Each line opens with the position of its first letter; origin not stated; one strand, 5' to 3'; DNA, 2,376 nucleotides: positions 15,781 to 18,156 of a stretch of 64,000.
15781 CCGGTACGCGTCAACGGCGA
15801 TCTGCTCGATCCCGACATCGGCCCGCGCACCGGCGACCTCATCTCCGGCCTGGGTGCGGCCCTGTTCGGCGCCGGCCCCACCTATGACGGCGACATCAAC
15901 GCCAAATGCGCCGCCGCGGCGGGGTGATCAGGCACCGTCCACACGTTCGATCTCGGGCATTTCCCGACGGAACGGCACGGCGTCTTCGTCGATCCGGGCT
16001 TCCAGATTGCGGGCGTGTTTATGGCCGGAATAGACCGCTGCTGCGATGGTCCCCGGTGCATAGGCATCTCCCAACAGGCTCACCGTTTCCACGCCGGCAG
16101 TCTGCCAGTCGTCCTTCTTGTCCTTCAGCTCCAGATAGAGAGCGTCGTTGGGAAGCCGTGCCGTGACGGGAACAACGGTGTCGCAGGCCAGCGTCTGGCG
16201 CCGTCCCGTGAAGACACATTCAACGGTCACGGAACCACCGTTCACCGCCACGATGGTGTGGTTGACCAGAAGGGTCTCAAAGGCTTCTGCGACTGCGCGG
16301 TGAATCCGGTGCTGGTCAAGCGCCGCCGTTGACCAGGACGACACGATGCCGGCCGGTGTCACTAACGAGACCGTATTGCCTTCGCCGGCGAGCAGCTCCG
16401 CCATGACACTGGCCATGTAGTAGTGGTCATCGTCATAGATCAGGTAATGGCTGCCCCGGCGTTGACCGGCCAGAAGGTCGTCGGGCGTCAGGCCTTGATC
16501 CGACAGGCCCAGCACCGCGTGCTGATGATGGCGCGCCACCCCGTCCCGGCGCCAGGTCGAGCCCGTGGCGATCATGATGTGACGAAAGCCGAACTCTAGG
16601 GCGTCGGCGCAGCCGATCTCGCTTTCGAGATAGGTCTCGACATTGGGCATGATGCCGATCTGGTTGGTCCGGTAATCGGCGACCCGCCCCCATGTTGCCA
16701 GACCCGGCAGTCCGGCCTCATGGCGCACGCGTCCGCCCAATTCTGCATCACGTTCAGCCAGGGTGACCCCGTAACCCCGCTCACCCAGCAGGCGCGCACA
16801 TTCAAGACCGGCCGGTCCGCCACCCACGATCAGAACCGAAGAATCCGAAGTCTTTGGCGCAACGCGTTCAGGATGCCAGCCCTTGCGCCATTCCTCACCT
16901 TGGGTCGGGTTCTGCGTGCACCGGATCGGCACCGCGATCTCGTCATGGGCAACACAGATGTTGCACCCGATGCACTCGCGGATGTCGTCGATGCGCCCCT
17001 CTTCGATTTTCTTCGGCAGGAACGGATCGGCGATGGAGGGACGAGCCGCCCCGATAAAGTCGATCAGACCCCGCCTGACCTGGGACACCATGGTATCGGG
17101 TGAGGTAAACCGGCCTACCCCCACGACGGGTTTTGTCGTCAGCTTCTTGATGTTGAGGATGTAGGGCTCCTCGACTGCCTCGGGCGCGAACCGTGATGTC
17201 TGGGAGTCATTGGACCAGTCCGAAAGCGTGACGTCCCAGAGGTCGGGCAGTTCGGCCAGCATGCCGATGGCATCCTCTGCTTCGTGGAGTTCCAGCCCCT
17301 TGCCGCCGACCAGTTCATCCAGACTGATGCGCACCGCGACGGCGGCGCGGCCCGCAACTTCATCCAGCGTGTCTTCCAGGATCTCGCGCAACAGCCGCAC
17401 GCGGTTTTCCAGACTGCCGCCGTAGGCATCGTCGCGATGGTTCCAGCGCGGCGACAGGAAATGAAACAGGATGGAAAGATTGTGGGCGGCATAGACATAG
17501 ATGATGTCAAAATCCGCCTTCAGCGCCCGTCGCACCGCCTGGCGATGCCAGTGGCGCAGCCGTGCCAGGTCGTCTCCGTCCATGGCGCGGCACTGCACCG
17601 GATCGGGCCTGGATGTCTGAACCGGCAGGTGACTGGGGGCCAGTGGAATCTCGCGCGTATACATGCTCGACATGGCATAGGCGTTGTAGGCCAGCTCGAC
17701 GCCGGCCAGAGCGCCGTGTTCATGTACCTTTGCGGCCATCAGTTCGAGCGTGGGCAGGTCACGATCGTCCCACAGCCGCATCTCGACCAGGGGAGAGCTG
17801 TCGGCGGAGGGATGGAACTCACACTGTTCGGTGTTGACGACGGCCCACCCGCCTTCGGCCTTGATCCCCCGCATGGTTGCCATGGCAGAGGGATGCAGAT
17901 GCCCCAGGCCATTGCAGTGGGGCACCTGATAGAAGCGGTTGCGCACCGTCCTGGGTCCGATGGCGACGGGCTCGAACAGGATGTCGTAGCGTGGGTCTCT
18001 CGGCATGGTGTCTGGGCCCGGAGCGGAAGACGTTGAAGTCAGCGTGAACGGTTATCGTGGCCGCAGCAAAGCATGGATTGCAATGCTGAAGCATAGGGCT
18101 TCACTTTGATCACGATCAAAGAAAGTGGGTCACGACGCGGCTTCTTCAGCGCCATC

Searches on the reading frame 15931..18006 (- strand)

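Call 76: search_protein_families(library=pfam, proteins=[window:15931-18006:-], max_evalue=0.0001)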
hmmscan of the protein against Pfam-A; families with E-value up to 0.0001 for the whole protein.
window:15931-18006:- (692 aa): 5 families
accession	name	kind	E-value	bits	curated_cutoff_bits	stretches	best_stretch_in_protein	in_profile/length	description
PF00724.26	Oxidored_FMN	-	3.5e-57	194.6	27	1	10-340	2-341/342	NADH:flavin oxidoreductase / NADH oxidase family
PF07992.20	Pyr_redox_2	-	6.6e-10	39.3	26.1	1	390-488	2-114/291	Pyridine nucleotide-disulphide oxidoreductase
PF13450.12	NAD_binding_8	-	1.3e-07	32.2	21.9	1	393-445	1-47/68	NAD(P)-binding Rossmann-like domain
PF22620.2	OYE-like_second_a-b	-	4.2e-06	27.3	25.5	1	506-599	1-94/128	OYE-like second alpha/beta domain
PF01494.25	FAD_binding_3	-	1.6e-05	24.8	22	1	389-422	2-35/349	FAD binding domain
